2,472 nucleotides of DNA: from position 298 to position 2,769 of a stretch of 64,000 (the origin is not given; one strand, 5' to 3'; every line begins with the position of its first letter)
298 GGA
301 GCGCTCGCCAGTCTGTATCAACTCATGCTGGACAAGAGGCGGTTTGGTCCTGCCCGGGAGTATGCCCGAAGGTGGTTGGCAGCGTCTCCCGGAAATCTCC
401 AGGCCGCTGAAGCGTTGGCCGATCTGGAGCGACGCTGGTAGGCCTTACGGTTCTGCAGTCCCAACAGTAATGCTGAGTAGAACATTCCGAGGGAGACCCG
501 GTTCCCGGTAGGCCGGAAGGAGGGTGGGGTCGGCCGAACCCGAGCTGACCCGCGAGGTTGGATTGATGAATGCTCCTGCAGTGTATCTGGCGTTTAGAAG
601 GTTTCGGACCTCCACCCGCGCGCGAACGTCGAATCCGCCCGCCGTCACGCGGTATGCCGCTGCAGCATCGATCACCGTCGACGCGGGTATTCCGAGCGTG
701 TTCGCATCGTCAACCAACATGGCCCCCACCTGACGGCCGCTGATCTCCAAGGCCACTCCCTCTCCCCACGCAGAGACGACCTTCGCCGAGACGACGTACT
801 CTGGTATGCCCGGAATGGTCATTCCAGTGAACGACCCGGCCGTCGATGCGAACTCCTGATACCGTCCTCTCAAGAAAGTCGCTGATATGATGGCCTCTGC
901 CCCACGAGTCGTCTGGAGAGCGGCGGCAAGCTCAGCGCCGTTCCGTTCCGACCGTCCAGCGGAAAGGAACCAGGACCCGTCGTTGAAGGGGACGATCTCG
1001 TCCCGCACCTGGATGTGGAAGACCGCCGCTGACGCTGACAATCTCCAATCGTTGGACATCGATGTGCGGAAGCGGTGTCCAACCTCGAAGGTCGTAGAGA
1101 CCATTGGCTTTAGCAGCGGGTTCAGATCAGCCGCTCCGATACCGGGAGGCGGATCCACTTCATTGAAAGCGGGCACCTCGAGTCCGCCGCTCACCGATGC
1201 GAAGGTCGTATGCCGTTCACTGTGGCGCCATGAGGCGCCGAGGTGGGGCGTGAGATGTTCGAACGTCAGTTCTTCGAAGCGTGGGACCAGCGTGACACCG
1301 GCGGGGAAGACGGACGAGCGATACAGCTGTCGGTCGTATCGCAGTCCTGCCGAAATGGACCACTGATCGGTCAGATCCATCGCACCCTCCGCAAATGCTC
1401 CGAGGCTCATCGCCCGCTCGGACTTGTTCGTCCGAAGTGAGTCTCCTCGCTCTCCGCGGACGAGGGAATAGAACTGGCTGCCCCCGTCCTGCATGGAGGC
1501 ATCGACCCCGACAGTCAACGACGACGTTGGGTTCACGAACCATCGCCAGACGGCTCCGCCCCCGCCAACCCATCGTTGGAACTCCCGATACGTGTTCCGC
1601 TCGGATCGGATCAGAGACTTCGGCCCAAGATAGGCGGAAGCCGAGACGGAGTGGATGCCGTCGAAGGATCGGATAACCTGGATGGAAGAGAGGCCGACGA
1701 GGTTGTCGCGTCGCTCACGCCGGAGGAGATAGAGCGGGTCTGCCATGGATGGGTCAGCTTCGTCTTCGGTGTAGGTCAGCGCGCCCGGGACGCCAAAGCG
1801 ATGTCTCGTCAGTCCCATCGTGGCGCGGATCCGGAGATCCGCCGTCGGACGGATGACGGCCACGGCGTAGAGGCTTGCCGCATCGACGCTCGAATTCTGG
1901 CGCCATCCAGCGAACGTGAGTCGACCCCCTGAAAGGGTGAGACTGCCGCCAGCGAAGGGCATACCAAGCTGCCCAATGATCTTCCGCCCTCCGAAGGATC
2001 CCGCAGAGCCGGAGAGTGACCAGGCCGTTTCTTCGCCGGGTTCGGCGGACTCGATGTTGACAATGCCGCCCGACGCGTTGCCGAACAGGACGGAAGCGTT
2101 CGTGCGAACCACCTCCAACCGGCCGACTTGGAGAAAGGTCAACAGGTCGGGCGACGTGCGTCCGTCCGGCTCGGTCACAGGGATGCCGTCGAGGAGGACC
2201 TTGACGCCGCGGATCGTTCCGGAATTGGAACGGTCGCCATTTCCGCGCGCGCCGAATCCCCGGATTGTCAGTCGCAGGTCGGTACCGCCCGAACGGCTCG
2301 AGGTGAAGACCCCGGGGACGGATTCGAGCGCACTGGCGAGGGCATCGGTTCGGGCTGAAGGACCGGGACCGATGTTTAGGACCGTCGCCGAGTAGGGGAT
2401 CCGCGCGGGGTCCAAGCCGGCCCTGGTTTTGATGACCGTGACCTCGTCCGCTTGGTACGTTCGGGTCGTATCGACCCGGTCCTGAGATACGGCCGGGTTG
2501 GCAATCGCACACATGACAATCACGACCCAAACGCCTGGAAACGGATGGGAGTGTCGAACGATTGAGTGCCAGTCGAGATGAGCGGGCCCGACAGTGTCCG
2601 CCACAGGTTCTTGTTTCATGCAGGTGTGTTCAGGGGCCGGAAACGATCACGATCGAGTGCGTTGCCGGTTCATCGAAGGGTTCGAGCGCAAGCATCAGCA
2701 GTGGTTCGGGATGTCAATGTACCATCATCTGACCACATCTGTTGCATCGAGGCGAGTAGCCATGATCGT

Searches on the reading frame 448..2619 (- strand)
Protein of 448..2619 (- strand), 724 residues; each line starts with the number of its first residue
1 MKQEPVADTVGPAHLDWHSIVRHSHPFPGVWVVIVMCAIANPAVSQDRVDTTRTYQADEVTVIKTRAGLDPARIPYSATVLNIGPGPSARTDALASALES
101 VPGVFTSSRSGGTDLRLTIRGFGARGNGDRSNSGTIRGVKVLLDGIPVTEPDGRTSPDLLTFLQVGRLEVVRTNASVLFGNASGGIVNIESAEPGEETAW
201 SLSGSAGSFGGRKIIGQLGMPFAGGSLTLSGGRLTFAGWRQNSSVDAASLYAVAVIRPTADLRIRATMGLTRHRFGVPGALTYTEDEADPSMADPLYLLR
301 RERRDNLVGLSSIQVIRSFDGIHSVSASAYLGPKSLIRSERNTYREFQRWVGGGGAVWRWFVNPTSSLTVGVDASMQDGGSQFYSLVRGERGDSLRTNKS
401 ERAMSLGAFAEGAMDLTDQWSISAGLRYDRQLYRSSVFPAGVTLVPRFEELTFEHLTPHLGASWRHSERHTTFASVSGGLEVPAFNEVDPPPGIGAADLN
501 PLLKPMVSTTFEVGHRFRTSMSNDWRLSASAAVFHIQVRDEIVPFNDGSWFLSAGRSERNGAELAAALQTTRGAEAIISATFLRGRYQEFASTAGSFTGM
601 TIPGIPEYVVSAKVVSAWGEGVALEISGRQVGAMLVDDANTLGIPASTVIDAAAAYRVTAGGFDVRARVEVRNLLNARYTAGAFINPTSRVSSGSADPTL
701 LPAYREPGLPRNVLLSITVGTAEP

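Call 65: search_protein_families(library=pfam, proteins=[window:448-2619:-], max_evalue=0.00001)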
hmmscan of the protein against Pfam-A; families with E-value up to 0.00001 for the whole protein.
window:448-2619:- (724 aa): 2 families
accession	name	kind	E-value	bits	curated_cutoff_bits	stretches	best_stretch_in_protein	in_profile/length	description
PF00593.30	TonB_dep_Rec_b-barrel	-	5.3e-40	139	27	1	326-674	95-436/436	TonB dependent receptor-like, beta-barrel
PF07715.20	Plug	-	1.9e-12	48.1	23.9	1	91-185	22-106/107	TonB-dependent Receptor Plug Domain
